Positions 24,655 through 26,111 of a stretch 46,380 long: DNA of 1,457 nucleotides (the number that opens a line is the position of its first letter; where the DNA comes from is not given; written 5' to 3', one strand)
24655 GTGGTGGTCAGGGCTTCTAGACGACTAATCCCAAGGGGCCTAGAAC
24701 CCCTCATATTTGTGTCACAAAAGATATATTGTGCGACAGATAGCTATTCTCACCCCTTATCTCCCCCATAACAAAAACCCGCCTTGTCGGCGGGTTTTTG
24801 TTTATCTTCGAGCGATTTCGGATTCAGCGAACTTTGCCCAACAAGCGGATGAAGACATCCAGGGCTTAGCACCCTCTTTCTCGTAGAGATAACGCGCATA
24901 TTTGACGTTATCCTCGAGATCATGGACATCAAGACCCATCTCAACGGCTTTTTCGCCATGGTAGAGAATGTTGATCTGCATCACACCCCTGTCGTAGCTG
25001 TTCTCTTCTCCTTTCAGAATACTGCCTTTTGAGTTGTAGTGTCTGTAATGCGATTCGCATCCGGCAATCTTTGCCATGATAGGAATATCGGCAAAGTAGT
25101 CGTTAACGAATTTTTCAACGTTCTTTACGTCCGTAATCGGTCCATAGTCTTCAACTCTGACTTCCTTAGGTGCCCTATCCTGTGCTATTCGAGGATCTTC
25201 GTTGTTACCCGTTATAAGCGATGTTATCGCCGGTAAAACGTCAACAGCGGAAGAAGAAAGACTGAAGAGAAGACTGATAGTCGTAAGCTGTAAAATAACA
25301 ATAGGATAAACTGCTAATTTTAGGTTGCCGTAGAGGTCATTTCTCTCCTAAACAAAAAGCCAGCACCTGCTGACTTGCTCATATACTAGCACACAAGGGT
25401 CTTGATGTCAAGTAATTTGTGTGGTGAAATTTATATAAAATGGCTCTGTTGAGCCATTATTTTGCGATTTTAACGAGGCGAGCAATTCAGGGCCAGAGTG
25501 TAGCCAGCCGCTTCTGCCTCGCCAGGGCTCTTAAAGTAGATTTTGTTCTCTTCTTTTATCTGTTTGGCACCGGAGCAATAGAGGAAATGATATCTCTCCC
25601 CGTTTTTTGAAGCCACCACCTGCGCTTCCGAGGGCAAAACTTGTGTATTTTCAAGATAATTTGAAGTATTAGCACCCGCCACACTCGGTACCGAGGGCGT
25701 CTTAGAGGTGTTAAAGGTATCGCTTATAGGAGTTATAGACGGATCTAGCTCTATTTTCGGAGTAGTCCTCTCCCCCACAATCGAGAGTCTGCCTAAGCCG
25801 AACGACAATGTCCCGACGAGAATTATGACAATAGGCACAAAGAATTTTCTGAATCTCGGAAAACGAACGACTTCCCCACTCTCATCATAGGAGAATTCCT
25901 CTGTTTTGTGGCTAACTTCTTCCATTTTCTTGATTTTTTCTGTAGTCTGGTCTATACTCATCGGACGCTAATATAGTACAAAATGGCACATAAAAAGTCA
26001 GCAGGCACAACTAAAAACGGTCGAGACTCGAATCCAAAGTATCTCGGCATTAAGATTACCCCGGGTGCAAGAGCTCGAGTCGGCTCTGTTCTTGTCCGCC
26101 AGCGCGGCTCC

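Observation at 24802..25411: Lysozyme-like gene with a structured leader, a 6-codon uORF and no canonical start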

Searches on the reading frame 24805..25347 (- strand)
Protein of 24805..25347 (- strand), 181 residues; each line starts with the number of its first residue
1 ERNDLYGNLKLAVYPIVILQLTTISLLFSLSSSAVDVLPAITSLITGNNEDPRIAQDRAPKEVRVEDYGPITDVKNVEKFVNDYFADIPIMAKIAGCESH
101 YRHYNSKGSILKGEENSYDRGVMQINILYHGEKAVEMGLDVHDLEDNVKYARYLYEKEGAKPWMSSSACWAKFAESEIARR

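Call 6: search_protein_families(library=pfam, proteins=[window:24805-25347:-], max_evalue=1)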
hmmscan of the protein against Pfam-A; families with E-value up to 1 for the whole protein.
window:24805-25347:- (181 aa): 2 families
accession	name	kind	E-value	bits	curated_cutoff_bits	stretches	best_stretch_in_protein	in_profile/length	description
PF18896.5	SLT_3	-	0.027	15.3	27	1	88-163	14-87/89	Lysozyme like domain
PF06916.18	FAM210A-B_dom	-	0.082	13.8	26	0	6-44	10-46/88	FAM210A/B-like domain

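Call 7: search_protein_families(library=ncbifam, proteins=[window:24805-25347:-], max_evalue=1)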
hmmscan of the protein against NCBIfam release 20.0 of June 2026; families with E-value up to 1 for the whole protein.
window:24805-25347:- (181 aa): 0 families

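Call 9: find_homologous_proteins(query=window:24805-25347:-, max_evalue=0.001)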
Query window:24805-25347:- (181 aa): 536 proteins with E <= 0.001 among 604 candidates; the best 120 are listed.
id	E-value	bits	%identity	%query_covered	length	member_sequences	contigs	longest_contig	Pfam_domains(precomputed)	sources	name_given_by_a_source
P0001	4.6e-73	263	68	99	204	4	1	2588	-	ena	-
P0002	7.2e-72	259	69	97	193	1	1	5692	-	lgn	-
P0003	1.7e-71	257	75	85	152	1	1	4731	-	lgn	-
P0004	7.4e-70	252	67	95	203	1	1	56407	-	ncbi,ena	-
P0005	1.1e-69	252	65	97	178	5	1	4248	-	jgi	-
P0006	3.2e-67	244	62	97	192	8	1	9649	-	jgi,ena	-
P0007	3.7e-67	243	76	80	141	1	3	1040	-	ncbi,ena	-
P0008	4.4e-67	243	79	71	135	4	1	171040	-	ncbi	ncbi:MAG: hypothetical protein AAB719_00480 [Patescibacteria group bacterium]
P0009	5.2e-67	243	67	97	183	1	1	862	-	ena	-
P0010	2.3e-66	241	76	80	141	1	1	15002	-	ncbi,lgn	ncbi:MAG: hypothetical protein WBL19_00450 [Minisyncoccia bacterium]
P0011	1.6e-65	238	64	97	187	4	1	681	-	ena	-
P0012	7.0e-65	236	64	97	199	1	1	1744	-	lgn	-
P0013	2.2e-64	234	62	96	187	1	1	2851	-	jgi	jgi:hypothetical protein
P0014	8.8e-64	232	78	71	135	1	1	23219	-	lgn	-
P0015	1.7e-63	231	60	97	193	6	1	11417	-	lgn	-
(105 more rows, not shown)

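Call 13: find_related_loci(query=A1, collection=genome_contigs, flank=1500)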
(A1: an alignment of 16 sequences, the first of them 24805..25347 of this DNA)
Query A1 (181 aa) in genome_contigs; peptide patterns used: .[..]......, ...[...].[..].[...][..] (x = any residue, [..] = any of these).
547 stretches matched a pattern; 446 encode a relative of the query (tblastn E <= 1e-3); the best 80 are kept; 80 distinct loci.
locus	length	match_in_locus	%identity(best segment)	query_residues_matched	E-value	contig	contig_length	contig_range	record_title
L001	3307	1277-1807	78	1-181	3e-87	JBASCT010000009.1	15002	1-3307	MAG: Minisyncoccia bacterium isolate MFD03501_ilm_asm_bin2 k127_58065, whole genome shotgun sequence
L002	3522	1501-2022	76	6-181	3e-84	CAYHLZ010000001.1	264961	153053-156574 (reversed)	MAG TPA_asm: uncultured Candidatus Saccharibacteria bacterium isolate ERP119705_co13_60 genome assembly, contig: NODE_17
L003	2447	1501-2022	71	7-181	7e-84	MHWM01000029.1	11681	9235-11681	MAG: Candidatus Zambryskibacteria bacterium RIFCSPLOWO2_02_FULL_39_14 rifcsplowo2_02_scaffold_8500, whole genome shotgun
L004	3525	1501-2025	70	6-181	1e-81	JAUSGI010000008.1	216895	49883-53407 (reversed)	MAG: bacterium isolate E14_metabat.bin.111 E14_k141_148801, whole genome shotgun sequence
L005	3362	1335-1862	73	6-181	4e-78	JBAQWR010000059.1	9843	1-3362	MAG: Minisyncoccia bacterium isolate MFD03282_ilm_asm_bin15 k127_57635, whole genome shotgun sequence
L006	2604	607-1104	68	15-181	1e-75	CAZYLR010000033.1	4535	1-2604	MAG TPA_asm: uncultured Candidatus Saccharibacteria bacterium isolate SRP050083_co2_396 genome assembly, contig: NODE_18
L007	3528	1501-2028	66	6-180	2e-75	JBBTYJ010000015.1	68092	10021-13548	MAG: Patescibacteria group bacterium isolate H43-bin017_1 H43_bin017_1_000000000015, whole genome shotgun sequence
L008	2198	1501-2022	63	7-181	6e-75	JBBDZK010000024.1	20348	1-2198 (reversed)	MAG: Parcubacteria group bacterium isolate LejiaD_47_23 Lejia_D_4262_length_20348_cov_14, whole genome shotgun sequence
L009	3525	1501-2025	63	6-181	2e-74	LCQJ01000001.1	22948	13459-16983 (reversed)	MAG: Parcubacteria group bacterium GW2011_GWA2_50_10b UY54_C0001, whole genome shotgun sequence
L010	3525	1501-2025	72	6-181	4e-74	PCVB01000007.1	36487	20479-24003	MAG: Candidatus Zambryskibacteria bacterium CG11_big_fil_rev_8_21_14_0_20_42_18 CG11_8_21_14_0.20_scaffold_562_c, whole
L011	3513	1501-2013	63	10-181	1e-73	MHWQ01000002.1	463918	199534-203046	MAG: Candidatus Zambryskibacteria bacterium RIFCSPLOWO2_02_FULL_51_21 rifcsplowo2_02_scaffold_12, whole genome shotgun s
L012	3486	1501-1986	67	18-180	4e-73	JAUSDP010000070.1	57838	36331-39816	MAG: bacterium isolate E14_maxbin.078_sub E14_k141_1477927, whole genome shotgun sequence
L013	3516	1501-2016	66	6-181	4e-73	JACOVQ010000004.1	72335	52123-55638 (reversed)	MAG: Candidatus Zambryskibacteria bacterium isolate NC_groundwater_104_Ag_S-0.1um_44_1351 S_p1_S3_170907_scaffold_496393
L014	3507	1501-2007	64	6-174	1e-72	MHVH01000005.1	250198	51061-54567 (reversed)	MAG: Candidatus Zambryskibacteria bacterium RIFCSPHIGHO2_01_FULL_46_25 rifcsphigho2_01_scaffold_462, whole genome shotgu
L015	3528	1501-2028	65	6-181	5e-72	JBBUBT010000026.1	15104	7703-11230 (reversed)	MAG: Patescibacteria group bacterium isolate H43-bin122_1 H43_bin122_1_000000000026, whole genome shotgun sequence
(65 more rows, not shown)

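Call 23: find_related_loci(query=A1, collection=metagenome_contigs, flank=600)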
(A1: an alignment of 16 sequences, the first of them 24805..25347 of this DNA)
Query A1 (181 aa) in metagenome_contigs; peptide patterns used: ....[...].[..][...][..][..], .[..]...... (x = any residue, [..] = any of these).
600 stretches matched a pattern (row limit reached: there are more); 519 encode a relative of the query (tblastn E <= 1e-3); the best 80 are kept; 80 distinct loci.
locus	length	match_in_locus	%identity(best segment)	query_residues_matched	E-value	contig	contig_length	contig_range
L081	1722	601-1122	71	7-181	5e-84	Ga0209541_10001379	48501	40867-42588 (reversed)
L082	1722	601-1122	72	6-181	6e-84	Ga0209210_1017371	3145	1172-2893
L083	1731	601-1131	72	6-181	7e-82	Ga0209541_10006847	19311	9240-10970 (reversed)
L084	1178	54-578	67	6-181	1e-83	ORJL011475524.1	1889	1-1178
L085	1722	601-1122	67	6-180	5e-80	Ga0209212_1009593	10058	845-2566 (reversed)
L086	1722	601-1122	67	6-180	2e-79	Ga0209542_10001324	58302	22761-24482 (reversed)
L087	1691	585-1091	67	6-181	4e-80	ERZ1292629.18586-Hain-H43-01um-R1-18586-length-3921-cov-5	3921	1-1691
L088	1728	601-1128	66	6-181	1e-78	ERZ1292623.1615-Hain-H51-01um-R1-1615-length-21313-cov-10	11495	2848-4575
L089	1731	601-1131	67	6-181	2e-78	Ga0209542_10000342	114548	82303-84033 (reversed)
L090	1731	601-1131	67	6-181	2e-78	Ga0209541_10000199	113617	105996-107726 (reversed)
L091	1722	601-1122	66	6-180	2e-77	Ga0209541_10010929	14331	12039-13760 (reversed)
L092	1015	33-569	64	2-181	4e-83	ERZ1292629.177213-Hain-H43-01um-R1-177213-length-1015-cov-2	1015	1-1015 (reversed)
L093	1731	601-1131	67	6-181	2e-76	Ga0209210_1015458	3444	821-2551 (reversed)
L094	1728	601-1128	66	6-181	2e-76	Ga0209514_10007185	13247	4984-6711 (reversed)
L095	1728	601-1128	65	1-181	8e-75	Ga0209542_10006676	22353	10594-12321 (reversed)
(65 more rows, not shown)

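Call 43: search_solved_structures(query=A5, max_evalue=1, show_alignments=1)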
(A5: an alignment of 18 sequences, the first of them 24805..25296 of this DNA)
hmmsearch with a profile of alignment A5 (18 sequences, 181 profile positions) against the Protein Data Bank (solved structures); distinct sequences matched with E-value up to 1: 0.

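Call 52: predict_structure(alignment_id=A5)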
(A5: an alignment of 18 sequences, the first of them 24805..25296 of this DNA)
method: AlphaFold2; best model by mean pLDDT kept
length: 164 residues; sequences in the alignment: 18
mean_pLDDT: 69.9   pTM: 0.64
mean pLDDT of the five models: 69.9, 54.6, 52.8, 47.2, 45.5
residues with pLDDT >= 90: 14; 70-90: 85; 50-70: 25; < 50: 40
segments of 3 or more residues with pLDDT < 50: 1-20, 22-41
pLDDT, mean of each block of 10 residues (from residue 1): 39 41 41 40 76 89 91 87 84 80 62 77 86 86 72 74 60
secondary structure, 60 per line:
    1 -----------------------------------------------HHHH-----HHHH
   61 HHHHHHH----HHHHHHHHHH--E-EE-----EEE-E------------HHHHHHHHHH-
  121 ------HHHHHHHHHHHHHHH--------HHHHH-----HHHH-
elements in order: H48-51 H57-67 H72-81 E93-95 H110-119 H127-141 H150-154 H160-163

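Call 56: fold_search(model_id=the predicted structure, library=pdb)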
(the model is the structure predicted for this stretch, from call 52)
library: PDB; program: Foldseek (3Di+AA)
matches with E <= 10: 13; with E <= 0.001: 0
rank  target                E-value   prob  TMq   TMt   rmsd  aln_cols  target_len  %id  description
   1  3l4j_A                4.6e+00  0.01  0.13  0.05  17.0       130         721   18  Topoisomerase II-DNA cleavage complex, apo (released 2010-05-26)
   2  1lvw_A                5.2e+00  0.03  0.18  0.11  16.0       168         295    8  Crystal structure of glucose-1-phosphate thymidylyltransferase, RmlA, complex with dTDP (released 2003-07-29)
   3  5fu6_C                5.4e+00  0.02  0.15  0.16  12.5        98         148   13  NOT module of the human CCR4-NOT complex (Crystallization mutant) (released 2016-03-23)
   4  6sqg_A                6.1e+00  0.02  0.19  0.16  15.5       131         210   14  Crystal structure of viral rhodopsin OLPVRII (released 2019-11-06)
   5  7e38_A                6.8e+00  0.03  0.09  0.05  11.0        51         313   25  Crystal structure of deoxypodophyllotoxin synthase from Sinopodophyllum hexandrum in complex with yatein and succinate (released 2021-12-15)
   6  6g21_A                6.8e+00  0.01  0.11  0.06  12.5        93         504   15  Crystal structure of an esterase from Aspergillus oryzae (released 2018-05-23)
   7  2pl2_A                8.0e+00  0.04  0.20  0.18  12.8       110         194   14  Crystal structure of TTC0263: a thermophilic TPR protein in Thermus thermophilus HB27 (released 2008-03-04)
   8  1bgw                  8.5e+00  0.01  0.12  0.05  18.3       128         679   13  TOPOISOMERASE RESIDUES 410-1202, (released 1996-07-11)
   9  7m4p_A                8.9e+00  0.02  0.15  0.04  10.0        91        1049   11  Multidrug Efflux pump AdeJ with Eravacycline bound (released 2021-05-19)
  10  7xf2_B                8.9e+00  0.01  0.11  0.06  27.4       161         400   11  Cry-EM structure of vp51 in white spot syndrome virus capsid (released 2023-04-05)
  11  4bwr                  9.4e+00  0.01  0.14  0.06  13.8       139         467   14  Crystal structure of c5321: a protective antigen present in uropathogenic Escherichia coli strains displaying an SLR fol (released 2013-07-24)
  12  6cgl_A                1.0e+01  0.02  0.17  0.06  11.2        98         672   17  X-ray crystal structure of Bacillus subtilis ribonucleotide reductase NrdE alpha subunit dAMP-bound as-isolated (pH 4) (released 2018-05-09)
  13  9e9f_C                1.0e+01  0.01  0.15  0.05  10.0       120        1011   13  Pseudomonas aeruginosa MexY (released 2024-12-18)

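Call 57: search_protein_families(library=pfam, alignment_id=A5, max_evalue=0.1)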
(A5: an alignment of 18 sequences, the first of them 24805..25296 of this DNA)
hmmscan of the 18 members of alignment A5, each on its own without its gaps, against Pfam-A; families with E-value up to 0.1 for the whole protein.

A. member 1, window:24805-25296:- (164 aa): 1 family
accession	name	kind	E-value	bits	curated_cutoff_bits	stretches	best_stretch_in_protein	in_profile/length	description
PF18896.5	SLT_3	-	0.022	15.7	27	1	71-146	14-87/89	Lysozyme like domain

B. families by the number of members that match (of 18 scanned): 7 families
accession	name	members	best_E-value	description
PF18896.5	SLT_3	13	0.00046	Lysozyme like domain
PF05712.18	MRG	3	0.0097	MRG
PF01464.25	SLT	3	0.013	Transglycosylase SLT domain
PF00062.25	Lys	3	0.022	C-type lysozyme/alpha-lactalbumin family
PF14583.12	Pectate_lyase22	2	0.078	Oligogalacturonate lyase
PF24011.1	DUF7325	1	0.0085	Family of unknown function (DUF7325)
PF07759.17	DUF1615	1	0.04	Protein of unknown function (DUF1615)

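Call 61: fold_search(model_id=the predicted structure, library=viral)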
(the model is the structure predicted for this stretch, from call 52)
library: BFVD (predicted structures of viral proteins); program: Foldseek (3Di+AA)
matches with E <= 10: 24; with E <= 0.001: 1
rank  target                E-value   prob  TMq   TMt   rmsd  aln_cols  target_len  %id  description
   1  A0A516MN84            4.0e-04  1.00  0.47  0.37  20.3       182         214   27  (no name in the UniProt tables at hand)
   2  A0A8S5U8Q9            2.1e+00  0.02  0.15  0.05  16.4       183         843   12  Internal head protein [Myoviridae sp. ctZhz2]
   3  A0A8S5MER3            2.6e+00  0.01  0.11  0.02  20.7       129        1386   17  DNA POLYMERASE [Siphoviridae sp. ctYh54]
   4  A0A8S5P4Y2            2.8e+00  0.07  0.28  0.13  18.8       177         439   13  Morphogenesis protein 1 wall, phi29, hydrolase, infection (Fragment) [Podoviridae sp. ct3rL24]
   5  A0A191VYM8            2.9e+00  0.02  0.14  0.12  17.9       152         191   14  Uncharacterized protein [Roseobacter phage RD-1410Ws-07]
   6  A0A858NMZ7            3.1e+00  0.02  0.16  0.08  26.5       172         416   14  (no name in the UniProt tables at hand)
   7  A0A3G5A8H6            3.6e+00  0.02  0.13  0.14  18.1       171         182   13  Uncharacterized protein [Hyperionvirus sp.]
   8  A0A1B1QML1            3.8e+00  0.06  0.17  0.26  11.2        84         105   13  RNA-directed RNA polymerase (Fragment) [Rottboellia yellow mottle virus]
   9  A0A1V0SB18            4.1e+00  0.04  0.17  0.18  15.1       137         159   14  Uncharacterized protein [Catovirus CTV1]
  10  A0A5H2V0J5            4.3e+00  0.03  0.15  0.11  13.6       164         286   10  Scaffolding protein [Acinetobacter phage vB_AbaP_APK37]
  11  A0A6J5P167            4.5e+00  0.02  0.17  0.04  17.7       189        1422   12  Fibronectin type III [uncultured Caudovirales phage]
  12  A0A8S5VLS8            4.8e+00  0.03  0.19  0.13  13.8       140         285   15  (no name in the UniProt tables at hand)
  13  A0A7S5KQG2            4.8e+00  0.02  0.13  0.09  14.0       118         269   17  (no name in the UniProt tables at hand)
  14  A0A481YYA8            7.0e+00  0.01  0.15  0.16  17.9       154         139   14  Uncharacterized protein [Marseillevirus LCMAC202]
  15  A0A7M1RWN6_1          7.4e+00  0.02  0.18  0.04  15.3       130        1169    9  Uncharacterized protein [uncultured phage cr8_1]
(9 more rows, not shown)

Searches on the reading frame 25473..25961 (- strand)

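Call 6: search_protein_families(library=pfam, proteins=[window:25473-25961:-], max_evalue=1)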
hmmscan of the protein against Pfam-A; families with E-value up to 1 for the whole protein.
window:25473-25961:- (163 aa): 1 family
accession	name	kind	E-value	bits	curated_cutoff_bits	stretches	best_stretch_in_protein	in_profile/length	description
PF02805.21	Ada_Zn_binding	-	0.0081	16.6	23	1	131-162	33-64/65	Metal binding domain of Ada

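Call 7: search_protein_families(library=ncbifam, proteins=[window:25473-25961:-], max_evalue=1)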
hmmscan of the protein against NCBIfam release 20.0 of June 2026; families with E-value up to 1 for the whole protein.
window:25473-25961:- (163 aa): 2 families
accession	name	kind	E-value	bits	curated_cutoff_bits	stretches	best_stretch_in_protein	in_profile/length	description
NF051437.1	sunset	domain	0.02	15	27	1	140-155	24-39/42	sunset domain-containing protein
NF051448.1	50S_L17_sunset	exception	0.026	14.2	280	1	94-157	168-228/229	50S ribosomal protein L17, sunset domain variant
